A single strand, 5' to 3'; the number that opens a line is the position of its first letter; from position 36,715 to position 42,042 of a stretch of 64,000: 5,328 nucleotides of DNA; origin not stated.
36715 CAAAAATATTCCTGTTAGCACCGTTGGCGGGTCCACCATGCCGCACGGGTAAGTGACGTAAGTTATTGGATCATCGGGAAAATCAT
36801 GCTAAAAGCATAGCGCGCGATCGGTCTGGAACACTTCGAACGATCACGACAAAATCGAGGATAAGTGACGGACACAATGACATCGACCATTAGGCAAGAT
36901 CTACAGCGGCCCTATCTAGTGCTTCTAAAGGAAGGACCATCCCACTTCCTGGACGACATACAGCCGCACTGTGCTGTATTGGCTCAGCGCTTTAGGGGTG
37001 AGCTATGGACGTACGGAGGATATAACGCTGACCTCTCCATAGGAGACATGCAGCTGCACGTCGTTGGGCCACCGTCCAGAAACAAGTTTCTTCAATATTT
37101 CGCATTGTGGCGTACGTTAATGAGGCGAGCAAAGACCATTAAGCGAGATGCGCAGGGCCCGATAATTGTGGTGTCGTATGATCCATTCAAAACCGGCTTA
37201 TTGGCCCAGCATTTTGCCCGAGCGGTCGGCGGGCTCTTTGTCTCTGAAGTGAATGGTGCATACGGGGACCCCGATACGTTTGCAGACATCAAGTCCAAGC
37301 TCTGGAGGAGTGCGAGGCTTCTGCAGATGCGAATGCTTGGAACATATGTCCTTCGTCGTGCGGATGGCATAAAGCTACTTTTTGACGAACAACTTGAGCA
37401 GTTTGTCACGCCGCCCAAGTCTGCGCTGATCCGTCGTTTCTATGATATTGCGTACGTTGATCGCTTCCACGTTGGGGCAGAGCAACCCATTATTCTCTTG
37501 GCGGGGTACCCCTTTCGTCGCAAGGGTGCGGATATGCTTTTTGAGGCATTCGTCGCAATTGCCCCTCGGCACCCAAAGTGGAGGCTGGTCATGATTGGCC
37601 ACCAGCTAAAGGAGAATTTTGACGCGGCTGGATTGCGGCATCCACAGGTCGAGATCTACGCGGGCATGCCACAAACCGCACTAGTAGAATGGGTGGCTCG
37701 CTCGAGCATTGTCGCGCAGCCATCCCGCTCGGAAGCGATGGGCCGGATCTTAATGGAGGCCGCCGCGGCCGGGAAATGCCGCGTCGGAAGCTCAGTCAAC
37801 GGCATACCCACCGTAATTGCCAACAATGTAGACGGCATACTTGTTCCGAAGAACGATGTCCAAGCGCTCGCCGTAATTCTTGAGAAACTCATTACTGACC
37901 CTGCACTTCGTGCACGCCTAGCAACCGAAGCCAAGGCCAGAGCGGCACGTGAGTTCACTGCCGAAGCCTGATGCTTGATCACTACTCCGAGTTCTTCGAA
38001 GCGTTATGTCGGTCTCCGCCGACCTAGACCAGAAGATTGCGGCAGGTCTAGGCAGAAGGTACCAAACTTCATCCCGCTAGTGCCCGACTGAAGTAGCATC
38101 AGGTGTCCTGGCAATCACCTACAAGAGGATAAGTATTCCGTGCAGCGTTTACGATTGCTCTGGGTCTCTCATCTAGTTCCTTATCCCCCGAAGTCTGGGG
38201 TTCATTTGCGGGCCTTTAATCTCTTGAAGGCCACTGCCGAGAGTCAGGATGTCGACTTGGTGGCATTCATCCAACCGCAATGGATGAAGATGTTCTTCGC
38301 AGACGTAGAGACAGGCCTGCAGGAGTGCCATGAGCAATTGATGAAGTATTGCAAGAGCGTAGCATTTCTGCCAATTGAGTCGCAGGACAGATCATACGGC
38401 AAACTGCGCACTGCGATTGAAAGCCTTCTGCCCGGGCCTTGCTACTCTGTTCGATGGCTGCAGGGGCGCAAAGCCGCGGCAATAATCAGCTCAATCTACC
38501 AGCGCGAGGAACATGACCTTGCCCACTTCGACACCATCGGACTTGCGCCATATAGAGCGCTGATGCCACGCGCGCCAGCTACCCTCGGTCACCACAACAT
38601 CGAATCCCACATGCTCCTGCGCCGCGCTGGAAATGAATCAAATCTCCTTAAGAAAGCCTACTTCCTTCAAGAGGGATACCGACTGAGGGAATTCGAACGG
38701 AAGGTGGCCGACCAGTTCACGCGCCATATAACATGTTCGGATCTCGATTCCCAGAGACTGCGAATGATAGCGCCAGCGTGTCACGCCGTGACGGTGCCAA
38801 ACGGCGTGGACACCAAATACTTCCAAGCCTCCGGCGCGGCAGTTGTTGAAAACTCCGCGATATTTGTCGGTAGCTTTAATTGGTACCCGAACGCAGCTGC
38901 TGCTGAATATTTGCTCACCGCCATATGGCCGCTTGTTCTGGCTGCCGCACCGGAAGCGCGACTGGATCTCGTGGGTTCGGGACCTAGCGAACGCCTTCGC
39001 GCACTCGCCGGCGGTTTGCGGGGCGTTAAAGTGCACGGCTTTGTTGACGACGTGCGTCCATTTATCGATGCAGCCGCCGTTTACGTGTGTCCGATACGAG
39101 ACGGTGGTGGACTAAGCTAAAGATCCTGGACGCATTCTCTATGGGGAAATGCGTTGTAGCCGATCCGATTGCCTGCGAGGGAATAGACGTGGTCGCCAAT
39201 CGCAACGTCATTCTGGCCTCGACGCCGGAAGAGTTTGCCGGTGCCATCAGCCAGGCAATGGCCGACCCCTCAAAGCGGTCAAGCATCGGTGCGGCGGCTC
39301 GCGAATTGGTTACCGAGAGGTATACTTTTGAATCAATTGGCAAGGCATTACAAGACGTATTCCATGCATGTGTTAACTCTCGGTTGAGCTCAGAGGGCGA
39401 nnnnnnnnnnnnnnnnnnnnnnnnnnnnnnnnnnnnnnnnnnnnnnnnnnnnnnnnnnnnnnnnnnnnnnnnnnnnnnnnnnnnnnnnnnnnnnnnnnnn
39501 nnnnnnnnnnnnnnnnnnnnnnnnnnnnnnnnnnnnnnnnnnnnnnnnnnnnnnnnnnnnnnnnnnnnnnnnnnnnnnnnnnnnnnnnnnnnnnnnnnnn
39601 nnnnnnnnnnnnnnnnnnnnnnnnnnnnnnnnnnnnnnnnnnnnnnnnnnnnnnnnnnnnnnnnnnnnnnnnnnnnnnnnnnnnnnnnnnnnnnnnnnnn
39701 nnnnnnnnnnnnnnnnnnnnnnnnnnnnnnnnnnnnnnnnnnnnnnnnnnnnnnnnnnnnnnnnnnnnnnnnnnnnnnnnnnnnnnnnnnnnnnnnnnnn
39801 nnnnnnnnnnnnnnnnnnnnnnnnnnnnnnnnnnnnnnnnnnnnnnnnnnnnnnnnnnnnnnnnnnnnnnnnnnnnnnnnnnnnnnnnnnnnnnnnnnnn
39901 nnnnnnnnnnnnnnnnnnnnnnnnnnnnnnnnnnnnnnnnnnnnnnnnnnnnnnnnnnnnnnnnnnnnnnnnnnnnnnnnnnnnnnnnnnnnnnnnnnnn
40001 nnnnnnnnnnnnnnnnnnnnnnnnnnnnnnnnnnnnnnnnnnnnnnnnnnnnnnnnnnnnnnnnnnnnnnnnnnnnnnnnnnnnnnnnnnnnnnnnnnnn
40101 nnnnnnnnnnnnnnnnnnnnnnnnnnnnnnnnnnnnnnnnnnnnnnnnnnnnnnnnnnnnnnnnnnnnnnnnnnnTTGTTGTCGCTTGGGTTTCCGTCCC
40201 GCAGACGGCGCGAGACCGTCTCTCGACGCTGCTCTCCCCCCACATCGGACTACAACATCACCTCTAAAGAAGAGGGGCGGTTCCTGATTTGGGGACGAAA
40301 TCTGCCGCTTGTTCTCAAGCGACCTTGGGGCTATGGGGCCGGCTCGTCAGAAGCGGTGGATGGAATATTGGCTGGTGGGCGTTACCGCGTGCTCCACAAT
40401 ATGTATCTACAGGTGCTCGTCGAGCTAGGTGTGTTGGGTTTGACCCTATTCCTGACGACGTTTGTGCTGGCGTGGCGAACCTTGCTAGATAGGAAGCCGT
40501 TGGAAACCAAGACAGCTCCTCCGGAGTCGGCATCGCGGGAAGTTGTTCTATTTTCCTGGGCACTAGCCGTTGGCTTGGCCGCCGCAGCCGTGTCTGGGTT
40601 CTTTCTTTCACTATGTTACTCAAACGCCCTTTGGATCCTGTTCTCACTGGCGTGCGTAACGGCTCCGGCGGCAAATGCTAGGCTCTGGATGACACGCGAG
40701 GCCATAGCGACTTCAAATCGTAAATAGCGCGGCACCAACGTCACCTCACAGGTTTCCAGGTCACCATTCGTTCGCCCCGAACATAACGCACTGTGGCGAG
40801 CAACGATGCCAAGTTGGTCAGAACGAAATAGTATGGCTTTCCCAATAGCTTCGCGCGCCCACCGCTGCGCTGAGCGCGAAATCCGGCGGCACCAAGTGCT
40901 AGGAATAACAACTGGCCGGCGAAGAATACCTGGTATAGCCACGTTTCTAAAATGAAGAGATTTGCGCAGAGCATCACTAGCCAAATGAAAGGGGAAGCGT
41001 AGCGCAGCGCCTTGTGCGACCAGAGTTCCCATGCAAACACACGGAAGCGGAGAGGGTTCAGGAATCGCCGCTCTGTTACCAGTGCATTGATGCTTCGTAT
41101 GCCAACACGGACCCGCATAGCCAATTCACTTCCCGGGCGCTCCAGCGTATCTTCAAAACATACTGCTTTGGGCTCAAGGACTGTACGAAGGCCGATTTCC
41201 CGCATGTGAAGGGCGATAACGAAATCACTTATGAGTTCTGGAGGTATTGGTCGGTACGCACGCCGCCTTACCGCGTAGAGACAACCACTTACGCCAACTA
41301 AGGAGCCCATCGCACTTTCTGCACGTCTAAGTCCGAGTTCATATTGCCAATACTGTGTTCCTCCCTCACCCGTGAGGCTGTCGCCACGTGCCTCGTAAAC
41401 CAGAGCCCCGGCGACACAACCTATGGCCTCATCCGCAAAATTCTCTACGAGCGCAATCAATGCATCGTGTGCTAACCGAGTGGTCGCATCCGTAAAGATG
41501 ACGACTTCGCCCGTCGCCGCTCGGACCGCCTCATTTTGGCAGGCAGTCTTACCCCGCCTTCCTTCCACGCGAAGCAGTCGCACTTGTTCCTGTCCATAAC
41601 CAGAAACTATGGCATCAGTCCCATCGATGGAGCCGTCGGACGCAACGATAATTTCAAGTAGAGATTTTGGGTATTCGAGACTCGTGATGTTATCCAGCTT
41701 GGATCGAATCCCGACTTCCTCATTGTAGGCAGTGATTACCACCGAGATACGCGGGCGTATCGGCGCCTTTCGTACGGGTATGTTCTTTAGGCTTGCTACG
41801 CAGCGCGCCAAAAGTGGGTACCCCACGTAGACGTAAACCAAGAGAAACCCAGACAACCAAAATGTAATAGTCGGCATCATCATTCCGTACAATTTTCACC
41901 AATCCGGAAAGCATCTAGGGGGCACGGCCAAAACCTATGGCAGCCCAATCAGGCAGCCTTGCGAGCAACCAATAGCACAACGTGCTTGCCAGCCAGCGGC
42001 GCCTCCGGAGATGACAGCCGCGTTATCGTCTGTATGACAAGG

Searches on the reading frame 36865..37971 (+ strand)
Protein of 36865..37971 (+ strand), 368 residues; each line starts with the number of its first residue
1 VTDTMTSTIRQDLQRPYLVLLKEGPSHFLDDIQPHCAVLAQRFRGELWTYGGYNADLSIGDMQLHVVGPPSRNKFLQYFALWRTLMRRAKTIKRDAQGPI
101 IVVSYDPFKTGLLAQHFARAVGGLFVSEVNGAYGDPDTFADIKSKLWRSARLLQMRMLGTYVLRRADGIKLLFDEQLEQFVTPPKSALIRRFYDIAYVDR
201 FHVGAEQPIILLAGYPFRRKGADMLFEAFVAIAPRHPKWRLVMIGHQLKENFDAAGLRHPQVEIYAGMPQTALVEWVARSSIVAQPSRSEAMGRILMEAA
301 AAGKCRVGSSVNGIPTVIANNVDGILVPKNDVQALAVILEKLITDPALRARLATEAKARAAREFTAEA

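Call 8: search_protein_families(library=ncbifam, proteins=[window:36865-37971:+], max_evalue=0.001)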
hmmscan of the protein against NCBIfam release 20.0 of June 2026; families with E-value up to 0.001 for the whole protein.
window:36865-37971:+ (368 aa): 21 families
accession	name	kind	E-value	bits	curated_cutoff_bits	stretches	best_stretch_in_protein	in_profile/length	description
NF041876.1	EPS_EpsE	equivalog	2e-17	63.5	400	1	247-367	264-383/389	exopolysaccharide biosynthesis GT4 family glycosyltransferase EpsE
TIGR03449.1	mycothiol_MshA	equivalog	6.3e-16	58.3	462.5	1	208-364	221-387/406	D-inositol-3-phosphate glycosyltransferase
NF038229.1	Glyco4_Geo_Pelo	equivalog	8.8e-12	44.7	400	1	220-366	174-322/338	GPMC system family 4 glycosyltransferase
TIGR02149.1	glgA_Coryne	subfamily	1.4e-11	44.2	302.4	1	198-366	195-376/391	glycogen synthase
TIGR03999.1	thiol_BshA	equivalog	4.8e-11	42.2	273.7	1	226-367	218-360/375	N-acetyl-alpha-D-glucosaminyl L-malate synthase BshA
TIGR03088.1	stp2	hypoth_equivalog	9.6e-11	41.3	409.05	1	225-367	212-360/374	TIGR03088 family PEP-CTERM/XrtA system glycosyltransferase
TIGR04063.1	stp3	hypoth_equivalog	1.4e-09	37.3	442.05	1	72-358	67-373/397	TIGR04063 family PEP-CTERM/XrtA system glycosyltransferase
NF050056.1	ProtGlycPglH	equivalog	3e-09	36.4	600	1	208-360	180-334/354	GalNAc-alpha-(1->4)-GalNAc-alpha-(1->3)-diNAcBac-PP-undecaprenol alpha-1,4-N-acetyl-D-galactosaminyltransferase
TIGR04348.1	TIGR04348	equivalog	2.4e-08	33.4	300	1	219-361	149-293/310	selenoneine biosynthesis selenosugar synthase SenB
NF038298.1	EPS_HpsO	equivalog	4.9e-08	32.2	575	1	289-368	298-375/388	hormogonium polysaccharide biosynthesis glycosyltransferase HpsO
TIGR04005.1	wcaL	equivalog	2.6e-06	26.6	537.6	1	220-364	250-390/406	colanic acid biosynthesis glycosyltransferase WcaL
NF053787.1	GlcN_PG_synth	equivalog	3.4e-06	26.1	480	1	200-363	190-342/361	N-acetylglucosaminyl phosphatidylglycerol synthase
TIGR04047.1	MSMEG_0565_glyc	hypoth_equivalog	3.8e-06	26.2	259.85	1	207-357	193-352/373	MSMEG_0565 family glycosyltransferase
NF047684.1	TeichurnBiosyTuaC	equivalog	6.8e-06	25.2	550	1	201-366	213-375/391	teichuronic acid biosynthesis protein TuaC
TIGR02472.1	sucr_P_syn_N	equivalog_domain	9.1e-06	24.7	576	1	277-359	337-420/439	sucrose-phosphate synthase, putative, glycosyltransferase domain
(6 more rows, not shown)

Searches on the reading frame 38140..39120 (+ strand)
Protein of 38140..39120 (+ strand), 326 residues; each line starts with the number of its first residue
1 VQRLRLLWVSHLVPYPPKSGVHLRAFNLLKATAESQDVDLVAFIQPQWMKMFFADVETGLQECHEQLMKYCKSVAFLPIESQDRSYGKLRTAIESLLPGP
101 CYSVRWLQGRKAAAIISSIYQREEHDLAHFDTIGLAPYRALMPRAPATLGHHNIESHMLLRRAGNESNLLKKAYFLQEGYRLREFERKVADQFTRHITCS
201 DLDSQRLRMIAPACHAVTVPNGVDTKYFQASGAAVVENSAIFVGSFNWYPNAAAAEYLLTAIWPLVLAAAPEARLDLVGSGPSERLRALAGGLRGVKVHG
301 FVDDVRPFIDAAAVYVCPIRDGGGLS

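Call 8: search_protein_families(library=ncbifam, proteins=[window:38140-39120:+], max_evalue=0.001)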
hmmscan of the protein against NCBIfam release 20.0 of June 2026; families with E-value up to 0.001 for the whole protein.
window:38140-39120:+ (326 aa): 1 family
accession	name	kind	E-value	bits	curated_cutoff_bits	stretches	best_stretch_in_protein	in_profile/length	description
TIGR03087.1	stp1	hypoth_equivalog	5.1e-44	151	316.65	1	6-322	1-308/397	TIGR03087 family PEP-CTERM/XrtA system glycosyltransferase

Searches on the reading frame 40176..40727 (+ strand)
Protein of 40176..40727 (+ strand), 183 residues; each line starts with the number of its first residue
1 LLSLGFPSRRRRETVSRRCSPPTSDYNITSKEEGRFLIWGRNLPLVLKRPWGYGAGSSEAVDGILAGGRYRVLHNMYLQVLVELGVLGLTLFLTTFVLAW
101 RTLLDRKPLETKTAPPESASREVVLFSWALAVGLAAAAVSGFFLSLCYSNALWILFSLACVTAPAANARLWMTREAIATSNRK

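Call 9: search_protein_families(library=ncbifam, proteins=[window:40176-40727:+], max_evalue=0.001)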
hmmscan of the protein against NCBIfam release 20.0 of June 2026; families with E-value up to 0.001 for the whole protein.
window:40176-40727:+ (183 aa): 1 family
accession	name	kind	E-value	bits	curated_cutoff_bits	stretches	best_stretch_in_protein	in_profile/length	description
TIGR03097.1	PEP_O_lig_1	hypoth_equivalog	2.4e-10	39.9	188.1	1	69-161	314-402/408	putative O-glycosylation ligase, exosortase A system-associated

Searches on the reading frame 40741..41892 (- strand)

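Call 9: search_protein_families(library=ncbifam, proteins=[window:40741-41892:-], max_evalue=0.001)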
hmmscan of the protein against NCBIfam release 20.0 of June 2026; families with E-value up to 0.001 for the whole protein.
window:40741-41892:- (383 aa): 18 families
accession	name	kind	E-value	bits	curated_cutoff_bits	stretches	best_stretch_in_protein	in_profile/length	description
TIGR03937.1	PgaC_IcaA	equivalog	9e-21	74.3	422.3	1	11-246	15-249/407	poly-beta-1,6-N-acetyl-D-glucosamine synthase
TIGR03965.1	mycofact_glyco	equivalog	1.1e-20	74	280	1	43-212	70-240/467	mycofactocin biosynthesis glycosyltransferase MftF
TIGR04242.1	nodulat_NodC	equivalog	6.9e-14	51.6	550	1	40-212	41-217/395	chitooligosaccharide synthase NodC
TIGR03111.1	glyc2_xrt_Gpos1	hypoth_equivalog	2.4e-12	46.4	363.95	1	43-167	45-172/439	TIGR03111 family XrtG-associated glycosyltransferase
NF041875.1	EPS_EpsD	equivalog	6.6e-12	45.5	370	1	49-146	1-98/325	exopolysaccharide biosynthesis glycosyltransferase EpsD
NF041865.1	EpsU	equivalog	1.1e-10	41.1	700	1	17-158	9-153/394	exopolysaccharide biosynthesis GT2 family glycosyltransferase EpsU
TIGR04283.1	glyco_like_mftF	equivalog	1.1e-09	38.2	182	1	49-154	1-101/221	TIGR04283 family arsenosugar biosynthesis glycosyltransferase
NF038299.1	EPS_HpsN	equivalog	1.2e-09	37.6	425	1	47-165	1-120/317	hormogonium polysaccharide biosynthesis glycosyltransferase HpsN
NF007482.0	PRK10073.1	equivalog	4.1e-09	35.9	423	1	46-148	5-106/334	glycosyltransferase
NF050050.1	ProtGlycPglI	equivalog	5.6e-09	35.8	500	1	47-164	2-120/306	GalNAc(5)-diNAcBac-PP-undecaprenol beta-1,3-glucosyltransferase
NF010496.0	PRK13915.1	equivalog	1.8e-07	30.6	262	1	46-146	30-135/307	glucosyl-3-phosphoglycerate synthase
NF038302.1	EPS_HpsE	equivalog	6.4e-07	28.6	300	1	49-154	3-112/307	hormogonium polysaccharide biosynthesis glycosyltransferase HpsE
NF041394.1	GtaseAglG_Halo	equivalog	8.4e-07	28.5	440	1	48-165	2-120/304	glucosyl-dolichyl phosphate glucuronosyltransferase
NF047683.1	TeichurnBiosyTuaG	equivalog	3.7e-06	26.8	400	1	45-145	4-104/252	teichuronic acid biosynthesis protein TuaG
TIGR03469.1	HpnB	hypoth_equivalog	7.1e-06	25.3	379.25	1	33-157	30-165/386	hopene-associated glycosyltransferase HpnB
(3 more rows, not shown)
